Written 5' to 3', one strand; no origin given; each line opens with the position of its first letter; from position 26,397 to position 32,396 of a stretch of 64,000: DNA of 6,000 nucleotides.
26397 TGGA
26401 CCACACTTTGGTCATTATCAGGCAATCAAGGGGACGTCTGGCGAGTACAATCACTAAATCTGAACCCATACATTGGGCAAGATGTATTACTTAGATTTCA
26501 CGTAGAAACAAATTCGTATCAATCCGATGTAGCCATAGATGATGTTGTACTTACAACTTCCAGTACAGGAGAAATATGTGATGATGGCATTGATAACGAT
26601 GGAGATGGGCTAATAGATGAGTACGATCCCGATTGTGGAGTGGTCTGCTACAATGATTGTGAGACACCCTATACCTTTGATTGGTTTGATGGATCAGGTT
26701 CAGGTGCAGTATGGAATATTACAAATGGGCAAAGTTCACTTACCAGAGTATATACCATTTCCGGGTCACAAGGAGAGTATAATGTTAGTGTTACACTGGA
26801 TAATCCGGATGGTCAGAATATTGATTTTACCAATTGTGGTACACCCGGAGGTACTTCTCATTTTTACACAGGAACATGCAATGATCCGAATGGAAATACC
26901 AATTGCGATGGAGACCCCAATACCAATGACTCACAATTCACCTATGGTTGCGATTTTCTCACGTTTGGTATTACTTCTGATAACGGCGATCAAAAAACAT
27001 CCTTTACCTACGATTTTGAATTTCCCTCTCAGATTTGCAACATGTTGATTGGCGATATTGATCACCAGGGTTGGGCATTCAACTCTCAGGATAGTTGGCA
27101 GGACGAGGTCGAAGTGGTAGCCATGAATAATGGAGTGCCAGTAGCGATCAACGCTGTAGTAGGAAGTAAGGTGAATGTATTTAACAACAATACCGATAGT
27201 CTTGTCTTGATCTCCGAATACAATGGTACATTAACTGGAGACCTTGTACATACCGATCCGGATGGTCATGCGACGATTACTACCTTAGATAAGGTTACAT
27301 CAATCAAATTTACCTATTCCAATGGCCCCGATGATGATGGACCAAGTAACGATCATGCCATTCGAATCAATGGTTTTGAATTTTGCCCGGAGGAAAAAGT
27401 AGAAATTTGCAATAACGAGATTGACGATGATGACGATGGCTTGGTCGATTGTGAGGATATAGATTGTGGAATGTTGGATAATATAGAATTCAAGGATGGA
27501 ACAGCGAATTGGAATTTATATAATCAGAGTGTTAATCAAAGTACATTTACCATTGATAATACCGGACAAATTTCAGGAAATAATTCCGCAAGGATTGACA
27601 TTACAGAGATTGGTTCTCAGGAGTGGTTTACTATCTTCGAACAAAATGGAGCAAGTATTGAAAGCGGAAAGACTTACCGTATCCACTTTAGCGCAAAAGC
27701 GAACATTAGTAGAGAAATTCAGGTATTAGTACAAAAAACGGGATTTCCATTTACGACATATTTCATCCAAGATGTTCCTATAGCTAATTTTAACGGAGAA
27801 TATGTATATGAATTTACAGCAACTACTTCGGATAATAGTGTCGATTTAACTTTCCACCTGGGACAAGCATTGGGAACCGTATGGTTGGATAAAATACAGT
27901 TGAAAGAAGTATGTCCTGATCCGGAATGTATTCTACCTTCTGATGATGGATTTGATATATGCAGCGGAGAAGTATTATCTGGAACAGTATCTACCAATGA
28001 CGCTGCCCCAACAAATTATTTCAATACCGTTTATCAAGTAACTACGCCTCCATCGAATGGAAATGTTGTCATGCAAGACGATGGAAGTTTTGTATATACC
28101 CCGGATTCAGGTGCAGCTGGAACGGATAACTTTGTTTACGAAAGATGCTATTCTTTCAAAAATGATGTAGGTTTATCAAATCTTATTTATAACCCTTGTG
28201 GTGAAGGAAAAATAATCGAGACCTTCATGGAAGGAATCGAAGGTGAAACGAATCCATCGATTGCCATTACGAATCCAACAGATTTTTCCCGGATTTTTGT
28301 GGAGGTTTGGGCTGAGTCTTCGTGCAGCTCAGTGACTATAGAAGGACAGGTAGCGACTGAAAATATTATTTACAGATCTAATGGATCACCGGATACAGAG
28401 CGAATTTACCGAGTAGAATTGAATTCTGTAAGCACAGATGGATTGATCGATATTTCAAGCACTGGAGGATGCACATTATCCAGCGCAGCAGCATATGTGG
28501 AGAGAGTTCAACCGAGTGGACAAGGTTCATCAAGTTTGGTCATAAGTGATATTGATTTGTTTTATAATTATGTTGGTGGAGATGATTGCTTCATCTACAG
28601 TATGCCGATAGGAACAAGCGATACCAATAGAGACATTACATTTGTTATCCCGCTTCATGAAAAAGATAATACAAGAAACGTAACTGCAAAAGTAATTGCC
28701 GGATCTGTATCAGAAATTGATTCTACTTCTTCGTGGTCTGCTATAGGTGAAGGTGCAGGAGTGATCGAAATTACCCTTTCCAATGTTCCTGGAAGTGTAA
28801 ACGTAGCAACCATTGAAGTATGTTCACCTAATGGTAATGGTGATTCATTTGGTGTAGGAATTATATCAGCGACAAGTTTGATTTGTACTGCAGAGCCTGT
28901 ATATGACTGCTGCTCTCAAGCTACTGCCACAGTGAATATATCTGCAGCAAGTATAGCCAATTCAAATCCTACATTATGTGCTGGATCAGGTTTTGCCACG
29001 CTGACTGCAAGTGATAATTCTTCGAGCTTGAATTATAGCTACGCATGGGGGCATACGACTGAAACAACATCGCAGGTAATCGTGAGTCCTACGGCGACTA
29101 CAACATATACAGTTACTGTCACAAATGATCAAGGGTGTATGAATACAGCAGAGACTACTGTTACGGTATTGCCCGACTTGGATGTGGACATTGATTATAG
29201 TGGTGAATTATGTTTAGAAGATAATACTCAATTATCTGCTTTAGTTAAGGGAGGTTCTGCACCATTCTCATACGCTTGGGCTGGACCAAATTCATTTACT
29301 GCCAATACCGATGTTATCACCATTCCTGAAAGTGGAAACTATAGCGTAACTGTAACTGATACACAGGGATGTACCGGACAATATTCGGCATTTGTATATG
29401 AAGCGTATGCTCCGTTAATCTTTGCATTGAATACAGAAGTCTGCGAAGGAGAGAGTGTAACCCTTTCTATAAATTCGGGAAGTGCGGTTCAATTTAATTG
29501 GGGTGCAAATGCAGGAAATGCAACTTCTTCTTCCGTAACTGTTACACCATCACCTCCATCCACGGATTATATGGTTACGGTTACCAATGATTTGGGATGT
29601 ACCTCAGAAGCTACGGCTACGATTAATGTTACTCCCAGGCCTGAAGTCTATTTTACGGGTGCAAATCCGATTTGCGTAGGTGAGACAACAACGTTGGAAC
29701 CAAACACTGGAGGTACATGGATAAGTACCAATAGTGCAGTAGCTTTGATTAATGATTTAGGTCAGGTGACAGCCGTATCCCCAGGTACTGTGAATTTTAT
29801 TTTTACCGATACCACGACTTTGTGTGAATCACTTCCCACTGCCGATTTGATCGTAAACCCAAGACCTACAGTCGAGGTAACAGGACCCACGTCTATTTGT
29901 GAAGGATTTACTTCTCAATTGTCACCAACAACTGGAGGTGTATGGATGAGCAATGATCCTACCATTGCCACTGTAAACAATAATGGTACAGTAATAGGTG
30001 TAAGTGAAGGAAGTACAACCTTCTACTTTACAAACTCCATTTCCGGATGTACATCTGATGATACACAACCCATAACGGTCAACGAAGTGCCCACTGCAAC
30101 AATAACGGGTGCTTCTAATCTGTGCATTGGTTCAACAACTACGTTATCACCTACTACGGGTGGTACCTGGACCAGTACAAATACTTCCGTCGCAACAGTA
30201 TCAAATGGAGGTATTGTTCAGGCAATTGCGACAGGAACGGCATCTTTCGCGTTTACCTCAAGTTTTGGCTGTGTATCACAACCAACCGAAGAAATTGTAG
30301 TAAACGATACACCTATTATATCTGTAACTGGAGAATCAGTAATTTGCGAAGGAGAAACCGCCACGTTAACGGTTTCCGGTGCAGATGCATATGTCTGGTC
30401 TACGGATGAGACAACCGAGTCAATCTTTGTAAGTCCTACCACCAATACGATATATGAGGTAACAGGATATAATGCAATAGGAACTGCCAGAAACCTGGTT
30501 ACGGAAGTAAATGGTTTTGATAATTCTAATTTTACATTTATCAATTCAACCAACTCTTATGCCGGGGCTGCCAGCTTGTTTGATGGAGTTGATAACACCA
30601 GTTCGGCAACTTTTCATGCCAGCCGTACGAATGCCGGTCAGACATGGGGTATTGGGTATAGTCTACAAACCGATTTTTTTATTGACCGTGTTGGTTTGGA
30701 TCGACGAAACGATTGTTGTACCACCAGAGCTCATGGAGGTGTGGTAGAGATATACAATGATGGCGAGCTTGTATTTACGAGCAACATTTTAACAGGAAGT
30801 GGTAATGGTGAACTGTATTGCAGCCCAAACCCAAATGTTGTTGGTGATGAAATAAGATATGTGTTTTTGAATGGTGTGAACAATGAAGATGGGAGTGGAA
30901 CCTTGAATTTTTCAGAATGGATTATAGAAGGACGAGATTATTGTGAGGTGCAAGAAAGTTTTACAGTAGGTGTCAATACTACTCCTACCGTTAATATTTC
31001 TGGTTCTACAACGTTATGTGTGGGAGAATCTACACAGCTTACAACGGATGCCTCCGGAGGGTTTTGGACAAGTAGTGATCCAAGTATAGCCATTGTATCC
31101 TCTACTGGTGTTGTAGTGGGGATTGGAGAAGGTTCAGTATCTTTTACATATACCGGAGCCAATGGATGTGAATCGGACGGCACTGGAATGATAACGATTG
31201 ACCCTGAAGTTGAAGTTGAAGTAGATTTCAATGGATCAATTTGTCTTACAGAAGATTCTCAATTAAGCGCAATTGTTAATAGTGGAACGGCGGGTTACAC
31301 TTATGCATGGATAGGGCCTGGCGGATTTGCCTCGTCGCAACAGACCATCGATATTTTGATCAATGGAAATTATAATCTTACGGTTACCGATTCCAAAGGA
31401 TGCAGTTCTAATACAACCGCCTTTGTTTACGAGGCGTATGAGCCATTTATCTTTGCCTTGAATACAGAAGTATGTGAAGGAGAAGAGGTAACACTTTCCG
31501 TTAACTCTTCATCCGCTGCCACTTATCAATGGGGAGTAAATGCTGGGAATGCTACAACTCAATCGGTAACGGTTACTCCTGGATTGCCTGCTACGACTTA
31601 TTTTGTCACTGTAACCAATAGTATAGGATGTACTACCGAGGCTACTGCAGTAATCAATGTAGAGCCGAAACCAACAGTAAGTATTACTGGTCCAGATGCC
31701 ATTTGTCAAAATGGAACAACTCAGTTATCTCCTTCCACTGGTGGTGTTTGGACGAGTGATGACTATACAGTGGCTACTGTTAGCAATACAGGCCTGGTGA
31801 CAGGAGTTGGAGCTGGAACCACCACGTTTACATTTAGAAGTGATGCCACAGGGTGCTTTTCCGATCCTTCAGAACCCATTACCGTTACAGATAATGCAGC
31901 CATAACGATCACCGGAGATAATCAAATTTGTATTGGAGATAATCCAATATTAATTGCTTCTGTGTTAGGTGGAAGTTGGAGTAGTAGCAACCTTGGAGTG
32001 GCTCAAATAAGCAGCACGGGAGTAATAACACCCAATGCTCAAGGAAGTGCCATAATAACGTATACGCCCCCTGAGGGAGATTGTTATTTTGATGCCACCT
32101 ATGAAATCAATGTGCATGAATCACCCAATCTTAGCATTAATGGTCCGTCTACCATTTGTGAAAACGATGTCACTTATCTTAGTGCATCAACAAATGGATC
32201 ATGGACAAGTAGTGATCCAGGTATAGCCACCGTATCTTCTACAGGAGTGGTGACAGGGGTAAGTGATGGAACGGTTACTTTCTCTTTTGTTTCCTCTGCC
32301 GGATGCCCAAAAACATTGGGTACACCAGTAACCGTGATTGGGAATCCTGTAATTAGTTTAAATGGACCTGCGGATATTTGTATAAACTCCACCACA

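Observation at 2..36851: Tandem triplet of giant paralogous surface-protein genes: diversified lectin-like heads on a length-invariant 5.6-kb stalk/anchor block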

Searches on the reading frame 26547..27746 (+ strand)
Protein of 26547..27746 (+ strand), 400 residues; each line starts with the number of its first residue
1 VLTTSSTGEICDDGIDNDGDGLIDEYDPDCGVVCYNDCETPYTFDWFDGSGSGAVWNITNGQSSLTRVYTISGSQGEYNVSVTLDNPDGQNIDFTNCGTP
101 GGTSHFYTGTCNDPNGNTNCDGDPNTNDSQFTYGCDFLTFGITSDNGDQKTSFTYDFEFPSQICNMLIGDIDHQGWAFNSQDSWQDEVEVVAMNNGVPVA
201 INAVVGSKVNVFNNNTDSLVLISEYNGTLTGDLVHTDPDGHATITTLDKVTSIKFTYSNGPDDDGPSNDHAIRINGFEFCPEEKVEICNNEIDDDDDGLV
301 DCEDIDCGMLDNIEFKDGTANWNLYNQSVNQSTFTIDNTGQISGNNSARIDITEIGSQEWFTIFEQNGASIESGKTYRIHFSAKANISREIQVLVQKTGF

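Call 8: search_protein_families(library=ncbifam, proteins=[window:26547-27746:+], max_evalue=0.1)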
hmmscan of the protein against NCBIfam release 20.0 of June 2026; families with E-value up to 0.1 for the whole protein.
window:26547-27746:+ (400 aa): 2 families
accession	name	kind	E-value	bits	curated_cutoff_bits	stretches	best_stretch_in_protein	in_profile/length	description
NF033662.1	acid_disulf_rpt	repeat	4.4e-13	48.7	41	2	7-31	3-27/32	acidic double-disulfide repeat-containing protein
NF049990.1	CellobisidaseCelK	equivalog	3.8e-05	22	1700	1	315-394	48-128/889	cellulose 1,4-beta-cellobiosidase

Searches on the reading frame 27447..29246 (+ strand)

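Call 7: search_protein_families(library=pfam, proteins=[window:27447-29246:+], max_evalue=0.01)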
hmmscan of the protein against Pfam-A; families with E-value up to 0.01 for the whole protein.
window:27447-29246:+ (600 aa): 5 families
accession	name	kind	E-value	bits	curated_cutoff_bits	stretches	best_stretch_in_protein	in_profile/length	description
PF02018.23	CBM_4_9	-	8.3e-11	42.8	25.9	1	11-139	5-132/136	Carbohydrate binding domain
PF17963.7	Big_9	-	3.2e-07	31.6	23.6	1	166-231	8-72/89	Bacterial Ig domain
PF17892.7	Cadherin_5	-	0.0017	18.6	26.5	1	194-232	42-80/98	Cadherin-like domain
PF17803.7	Cadherin_4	-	0.0024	18.8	25.1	1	166-217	18-71/71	Bacterial cadherin-like domain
PF19081.6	Ig_7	-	0.0032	18.2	27.3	1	501-575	4-83/84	Ig-like domain CHU_C associated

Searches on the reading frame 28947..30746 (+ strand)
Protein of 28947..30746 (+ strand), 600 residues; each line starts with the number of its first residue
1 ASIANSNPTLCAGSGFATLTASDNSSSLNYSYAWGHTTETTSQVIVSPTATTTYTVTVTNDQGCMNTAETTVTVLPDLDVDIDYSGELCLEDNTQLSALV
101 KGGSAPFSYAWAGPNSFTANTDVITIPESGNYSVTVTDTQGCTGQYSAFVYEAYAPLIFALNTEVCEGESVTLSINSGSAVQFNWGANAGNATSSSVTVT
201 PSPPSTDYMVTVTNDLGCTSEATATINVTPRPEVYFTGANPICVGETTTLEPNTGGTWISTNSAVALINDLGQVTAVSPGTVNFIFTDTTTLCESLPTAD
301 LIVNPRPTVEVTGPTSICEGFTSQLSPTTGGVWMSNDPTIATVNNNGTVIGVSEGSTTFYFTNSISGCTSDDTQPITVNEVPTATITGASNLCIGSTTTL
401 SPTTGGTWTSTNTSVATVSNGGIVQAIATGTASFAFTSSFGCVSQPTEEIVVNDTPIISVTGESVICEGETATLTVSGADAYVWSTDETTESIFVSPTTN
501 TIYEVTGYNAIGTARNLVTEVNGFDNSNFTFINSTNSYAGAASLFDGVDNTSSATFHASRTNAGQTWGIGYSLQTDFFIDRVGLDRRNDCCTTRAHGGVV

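Call 7: search_protein_families(library=pfam, proteins=[window:28947-30746:+], max_evalue=0.01)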
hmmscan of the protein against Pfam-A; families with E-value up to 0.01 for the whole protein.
window:28947-30746:+ (600 aa): 2 families
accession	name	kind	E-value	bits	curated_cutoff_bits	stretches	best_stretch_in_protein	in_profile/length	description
PF02368.24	Big_2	-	6.3e-12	45.7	22.8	3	331-362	36-67/79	Bacterial Ig-like domain (group 2)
PF19081.6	Ig_7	-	1.4e-10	41.8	27.3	2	161-230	8-82/84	Ig-like domain CHU_C associated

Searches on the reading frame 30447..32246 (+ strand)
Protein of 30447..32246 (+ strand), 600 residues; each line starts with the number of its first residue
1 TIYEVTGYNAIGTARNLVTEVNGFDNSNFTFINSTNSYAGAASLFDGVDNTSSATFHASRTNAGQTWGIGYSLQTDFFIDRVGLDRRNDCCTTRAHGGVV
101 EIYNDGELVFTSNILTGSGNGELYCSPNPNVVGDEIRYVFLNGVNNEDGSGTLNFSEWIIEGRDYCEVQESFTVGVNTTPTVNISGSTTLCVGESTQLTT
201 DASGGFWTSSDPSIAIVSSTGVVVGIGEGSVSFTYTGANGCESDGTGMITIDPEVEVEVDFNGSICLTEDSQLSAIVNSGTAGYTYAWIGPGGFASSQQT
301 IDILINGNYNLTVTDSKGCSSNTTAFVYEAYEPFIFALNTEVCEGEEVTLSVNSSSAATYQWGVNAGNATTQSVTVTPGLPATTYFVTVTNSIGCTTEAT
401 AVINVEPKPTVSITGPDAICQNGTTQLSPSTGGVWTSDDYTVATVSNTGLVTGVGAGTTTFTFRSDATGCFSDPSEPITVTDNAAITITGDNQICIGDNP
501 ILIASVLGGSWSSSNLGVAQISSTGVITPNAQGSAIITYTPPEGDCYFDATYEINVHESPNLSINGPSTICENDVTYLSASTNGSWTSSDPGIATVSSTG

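Call 7: search_protein_families(library=pfam, proteins=[window:30447-32246:+], max_evalue=0.01)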
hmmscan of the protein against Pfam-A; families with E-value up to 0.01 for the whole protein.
window:30447-32246:+ (600 aa): 5 families
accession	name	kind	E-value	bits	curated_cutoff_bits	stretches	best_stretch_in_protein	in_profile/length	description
PF02368.24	Big_2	-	3.2e-16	59.5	22.8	2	433-466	36-69/79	Bacterial Ig-like domain (group 2)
PF19081.6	Ig_7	-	3.6e-06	27.6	27.3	1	338-406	8-81/84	Ig-like domain CHU_C associated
PF25354.1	Ig_NUP210_16th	-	0.00033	20.5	27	0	195-236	19-62/72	NUP210-like, Ig-like domain 16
PF00754.31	F5_F8_type_C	-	0.00078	20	28.2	1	34-142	7-114/127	F5/8 type C domain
PF22359.2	Big-like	-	0.0019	18.9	27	0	436-459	6-29/48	Bacterial Ig-like domain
